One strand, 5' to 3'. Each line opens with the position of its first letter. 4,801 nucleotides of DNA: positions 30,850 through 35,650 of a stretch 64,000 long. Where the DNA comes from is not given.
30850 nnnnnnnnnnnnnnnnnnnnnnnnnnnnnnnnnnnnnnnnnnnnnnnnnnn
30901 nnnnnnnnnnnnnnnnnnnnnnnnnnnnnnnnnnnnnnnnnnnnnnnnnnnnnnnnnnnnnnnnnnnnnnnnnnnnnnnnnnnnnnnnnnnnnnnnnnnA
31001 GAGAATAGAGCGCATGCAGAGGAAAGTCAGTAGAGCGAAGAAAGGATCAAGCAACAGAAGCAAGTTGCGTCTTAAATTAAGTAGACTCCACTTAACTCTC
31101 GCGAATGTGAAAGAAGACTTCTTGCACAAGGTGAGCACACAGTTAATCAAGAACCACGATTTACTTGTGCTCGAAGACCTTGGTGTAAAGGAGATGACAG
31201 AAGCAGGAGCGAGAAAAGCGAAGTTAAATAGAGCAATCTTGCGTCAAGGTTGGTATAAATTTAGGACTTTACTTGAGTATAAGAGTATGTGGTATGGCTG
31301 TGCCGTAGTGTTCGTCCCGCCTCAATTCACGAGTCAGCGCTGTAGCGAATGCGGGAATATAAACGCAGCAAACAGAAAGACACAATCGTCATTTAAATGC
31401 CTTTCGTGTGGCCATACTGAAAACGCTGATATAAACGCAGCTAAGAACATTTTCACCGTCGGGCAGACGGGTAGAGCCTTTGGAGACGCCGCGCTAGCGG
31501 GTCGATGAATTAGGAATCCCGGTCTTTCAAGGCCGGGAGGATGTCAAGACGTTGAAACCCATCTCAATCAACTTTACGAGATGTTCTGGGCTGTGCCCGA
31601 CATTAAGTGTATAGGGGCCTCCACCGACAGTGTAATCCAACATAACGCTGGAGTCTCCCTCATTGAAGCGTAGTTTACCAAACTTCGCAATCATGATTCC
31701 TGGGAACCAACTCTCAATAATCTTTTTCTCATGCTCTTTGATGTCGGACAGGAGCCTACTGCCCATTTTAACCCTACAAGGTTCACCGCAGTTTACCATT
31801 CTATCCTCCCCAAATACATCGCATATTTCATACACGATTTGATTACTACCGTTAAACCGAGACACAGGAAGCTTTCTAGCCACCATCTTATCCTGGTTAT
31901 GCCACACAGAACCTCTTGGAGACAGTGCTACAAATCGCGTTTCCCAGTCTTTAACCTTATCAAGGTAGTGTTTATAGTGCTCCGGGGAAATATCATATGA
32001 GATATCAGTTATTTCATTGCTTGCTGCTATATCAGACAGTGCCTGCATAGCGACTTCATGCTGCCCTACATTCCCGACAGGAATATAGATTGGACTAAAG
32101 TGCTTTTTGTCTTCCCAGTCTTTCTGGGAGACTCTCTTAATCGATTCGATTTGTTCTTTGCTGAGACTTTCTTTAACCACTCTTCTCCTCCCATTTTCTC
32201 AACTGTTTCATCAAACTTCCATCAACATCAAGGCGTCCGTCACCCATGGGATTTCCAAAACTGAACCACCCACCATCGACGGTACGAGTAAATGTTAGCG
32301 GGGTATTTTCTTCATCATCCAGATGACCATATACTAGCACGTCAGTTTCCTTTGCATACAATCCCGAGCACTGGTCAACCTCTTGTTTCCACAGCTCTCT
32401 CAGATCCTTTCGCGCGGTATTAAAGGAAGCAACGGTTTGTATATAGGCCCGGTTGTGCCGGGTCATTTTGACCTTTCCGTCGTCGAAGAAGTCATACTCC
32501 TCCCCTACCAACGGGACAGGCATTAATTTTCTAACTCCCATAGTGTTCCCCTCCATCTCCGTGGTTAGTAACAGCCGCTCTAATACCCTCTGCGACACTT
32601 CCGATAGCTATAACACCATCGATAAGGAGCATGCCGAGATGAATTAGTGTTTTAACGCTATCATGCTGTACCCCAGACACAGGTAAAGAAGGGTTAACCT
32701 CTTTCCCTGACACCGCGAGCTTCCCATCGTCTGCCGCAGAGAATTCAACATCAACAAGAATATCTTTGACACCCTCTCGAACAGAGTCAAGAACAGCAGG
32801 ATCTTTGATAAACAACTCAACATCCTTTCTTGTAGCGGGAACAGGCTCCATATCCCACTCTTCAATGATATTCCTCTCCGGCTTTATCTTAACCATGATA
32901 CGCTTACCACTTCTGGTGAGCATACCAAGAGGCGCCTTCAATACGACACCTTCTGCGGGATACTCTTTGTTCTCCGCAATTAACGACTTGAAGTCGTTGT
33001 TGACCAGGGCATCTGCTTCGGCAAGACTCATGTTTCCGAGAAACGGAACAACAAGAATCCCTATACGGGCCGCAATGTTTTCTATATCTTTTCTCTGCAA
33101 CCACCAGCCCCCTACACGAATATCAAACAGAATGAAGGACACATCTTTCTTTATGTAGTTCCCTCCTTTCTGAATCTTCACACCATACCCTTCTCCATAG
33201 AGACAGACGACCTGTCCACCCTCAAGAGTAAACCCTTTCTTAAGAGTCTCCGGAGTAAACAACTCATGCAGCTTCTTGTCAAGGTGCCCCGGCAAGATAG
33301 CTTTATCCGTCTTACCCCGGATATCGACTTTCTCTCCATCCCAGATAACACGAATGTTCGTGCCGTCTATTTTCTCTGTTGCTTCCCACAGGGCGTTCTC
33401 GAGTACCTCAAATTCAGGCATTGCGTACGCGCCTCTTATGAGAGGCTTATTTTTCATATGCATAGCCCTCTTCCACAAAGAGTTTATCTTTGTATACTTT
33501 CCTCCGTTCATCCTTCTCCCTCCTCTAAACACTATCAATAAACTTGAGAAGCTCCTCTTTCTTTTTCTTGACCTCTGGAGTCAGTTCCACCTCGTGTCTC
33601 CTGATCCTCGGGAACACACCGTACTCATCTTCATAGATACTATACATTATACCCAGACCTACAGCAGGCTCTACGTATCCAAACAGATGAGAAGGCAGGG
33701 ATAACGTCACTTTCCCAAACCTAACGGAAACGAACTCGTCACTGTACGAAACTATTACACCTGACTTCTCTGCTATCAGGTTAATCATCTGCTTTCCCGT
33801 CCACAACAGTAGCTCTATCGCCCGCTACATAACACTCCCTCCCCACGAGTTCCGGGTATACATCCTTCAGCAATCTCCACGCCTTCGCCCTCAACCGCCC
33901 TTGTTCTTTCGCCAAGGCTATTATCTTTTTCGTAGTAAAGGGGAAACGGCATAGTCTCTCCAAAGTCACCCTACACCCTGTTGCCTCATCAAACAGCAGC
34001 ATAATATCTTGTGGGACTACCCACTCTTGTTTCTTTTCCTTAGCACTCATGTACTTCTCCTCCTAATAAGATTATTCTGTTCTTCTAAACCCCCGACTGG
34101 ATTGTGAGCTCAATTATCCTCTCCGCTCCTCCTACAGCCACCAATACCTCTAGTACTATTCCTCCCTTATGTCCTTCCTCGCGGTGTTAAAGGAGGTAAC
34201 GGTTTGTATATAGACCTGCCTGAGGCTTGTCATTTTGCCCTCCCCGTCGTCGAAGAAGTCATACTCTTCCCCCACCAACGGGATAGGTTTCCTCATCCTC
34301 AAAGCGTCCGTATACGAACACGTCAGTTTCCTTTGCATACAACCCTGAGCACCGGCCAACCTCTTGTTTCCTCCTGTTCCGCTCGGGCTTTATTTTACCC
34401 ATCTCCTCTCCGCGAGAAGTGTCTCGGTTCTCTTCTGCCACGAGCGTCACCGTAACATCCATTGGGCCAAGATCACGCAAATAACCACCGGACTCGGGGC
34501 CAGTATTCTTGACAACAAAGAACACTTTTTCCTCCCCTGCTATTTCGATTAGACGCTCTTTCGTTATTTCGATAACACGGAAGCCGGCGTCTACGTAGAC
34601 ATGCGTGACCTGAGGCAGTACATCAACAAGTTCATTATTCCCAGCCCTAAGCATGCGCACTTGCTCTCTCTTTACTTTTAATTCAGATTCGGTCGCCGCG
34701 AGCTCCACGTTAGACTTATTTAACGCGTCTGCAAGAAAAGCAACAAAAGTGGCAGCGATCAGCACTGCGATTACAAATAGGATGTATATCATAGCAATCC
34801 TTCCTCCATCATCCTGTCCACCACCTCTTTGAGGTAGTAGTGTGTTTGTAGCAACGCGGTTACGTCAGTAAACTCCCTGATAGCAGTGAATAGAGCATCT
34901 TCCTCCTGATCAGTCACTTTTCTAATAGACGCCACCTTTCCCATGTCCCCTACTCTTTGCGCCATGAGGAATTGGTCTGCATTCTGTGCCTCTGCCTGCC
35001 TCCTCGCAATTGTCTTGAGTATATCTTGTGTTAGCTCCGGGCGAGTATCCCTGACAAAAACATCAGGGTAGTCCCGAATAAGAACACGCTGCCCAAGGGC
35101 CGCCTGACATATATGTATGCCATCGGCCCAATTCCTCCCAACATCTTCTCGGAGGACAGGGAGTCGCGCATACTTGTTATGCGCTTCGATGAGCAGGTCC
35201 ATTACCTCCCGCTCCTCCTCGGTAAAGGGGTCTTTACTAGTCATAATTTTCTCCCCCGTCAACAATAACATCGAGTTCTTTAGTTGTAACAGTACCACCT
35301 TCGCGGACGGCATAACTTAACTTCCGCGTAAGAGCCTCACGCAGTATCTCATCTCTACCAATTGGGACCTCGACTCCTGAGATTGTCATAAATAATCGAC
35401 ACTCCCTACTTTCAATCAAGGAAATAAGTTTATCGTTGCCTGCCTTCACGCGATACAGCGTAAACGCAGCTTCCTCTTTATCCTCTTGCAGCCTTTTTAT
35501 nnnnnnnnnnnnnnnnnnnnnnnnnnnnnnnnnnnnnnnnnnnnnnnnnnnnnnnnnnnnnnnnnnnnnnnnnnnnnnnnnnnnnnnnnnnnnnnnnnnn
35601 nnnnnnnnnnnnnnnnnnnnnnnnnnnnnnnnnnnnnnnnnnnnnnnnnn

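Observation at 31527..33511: Rnl2-family RNA ligase with two unknown co-oriented genes: possible RNA-repair or anti-anticodon-nuclease module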

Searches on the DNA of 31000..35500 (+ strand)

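Call 5: search_dna_similar(query=window:31000-35500:+, collection=phages, mode=near, max_rows=20)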
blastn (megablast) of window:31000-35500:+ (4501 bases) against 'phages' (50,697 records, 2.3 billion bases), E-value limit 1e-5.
No match.

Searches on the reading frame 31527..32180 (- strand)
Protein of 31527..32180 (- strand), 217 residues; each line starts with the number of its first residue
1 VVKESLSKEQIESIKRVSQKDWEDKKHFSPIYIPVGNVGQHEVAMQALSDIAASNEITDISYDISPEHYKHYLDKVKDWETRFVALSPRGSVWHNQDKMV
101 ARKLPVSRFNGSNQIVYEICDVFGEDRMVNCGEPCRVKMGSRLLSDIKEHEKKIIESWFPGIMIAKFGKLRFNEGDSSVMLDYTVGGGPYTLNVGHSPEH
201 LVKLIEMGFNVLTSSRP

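Call 3: search_protein_families(library=pfam, proteins=[window:31527-32180:-], max_evalue=0.1)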
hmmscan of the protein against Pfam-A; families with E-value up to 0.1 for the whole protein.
window:31527-32180:- (217 aa): 0 families

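Call 4: search_protein_families(library=phrogs, proteins=[window:31527-32180:-], max_evalue=0.01)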
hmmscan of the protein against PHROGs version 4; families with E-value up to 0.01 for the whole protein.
window:31527-32180:- (217 aa): 0 families

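Call 8: search_protein_families(library=ncbifam, proteins=[window:31527-32180:-], max_evalue=0.1)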
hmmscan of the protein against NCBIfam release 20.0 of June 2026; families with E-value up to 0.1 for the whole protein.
window:31527-32180:- (217 aa): 0 families

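Call 16: find_homologous_proteins(query=window:31527-32180:-, max_evalue=0.01)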
Query window:31527-32180:- (217 aa): 1 proteins with E <= 0.01 among 68 candidates.
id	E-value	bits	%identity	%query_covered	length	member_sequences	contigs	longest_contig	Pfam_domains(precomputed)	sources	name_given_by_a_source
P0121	1.2e-143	494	100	100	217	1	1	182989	-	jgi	-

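Call 56: search_protein_families(library=padloc, proteins=[window:31527-32180:-], max_evalue=0.01)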
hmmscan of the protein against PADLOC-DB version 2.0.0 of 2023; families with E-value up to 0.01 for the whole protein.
window:31527-32180:- (217 aa): 0 families

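Call 57: search_solved_structures(query=window:31527-32180:-, max_evalue=10)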
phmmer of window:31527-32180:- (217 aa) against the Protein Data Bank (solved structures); distinct sequences matched with E-value up to 10: 0.

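Call 66: predict_structure(protein=window:31527-32180:-)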
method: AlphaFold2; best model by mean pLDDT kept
length: 217 residues; sequences in the alignment: 1
mean_pLDDT: 35.2   pTM: 0.22
mean pLDDT of the five models: 35.2, 34.9, 34.7, 33.2, 30.2
residues with pLDDT >= 90: 0; 70-90: 0; 50-70: 12; < 50: 205
segments of 3 or more residues with pLDDT < 50: 1-170, 183-194, 197-217
pLDDT, mean of each block of 10 residues (from residue 1): 38 38 34 35 48 39 39 34 24 27 23 23 24 23 33 37 36 54 42 49 44 29
secondary structure, 60 per line:
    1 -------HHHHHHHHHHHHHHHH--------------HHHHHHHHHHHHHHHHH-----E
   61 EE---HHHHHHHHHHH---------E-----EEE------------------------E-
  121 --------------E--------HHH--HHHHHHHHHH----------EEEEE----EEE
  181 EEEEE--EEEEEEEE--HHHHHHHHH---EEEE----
elements in order: H8-23 H38-54 E60-62 H66-76 E92-94 H149-158 E169-173 E178-185 E188-195 H198-206 E210-213
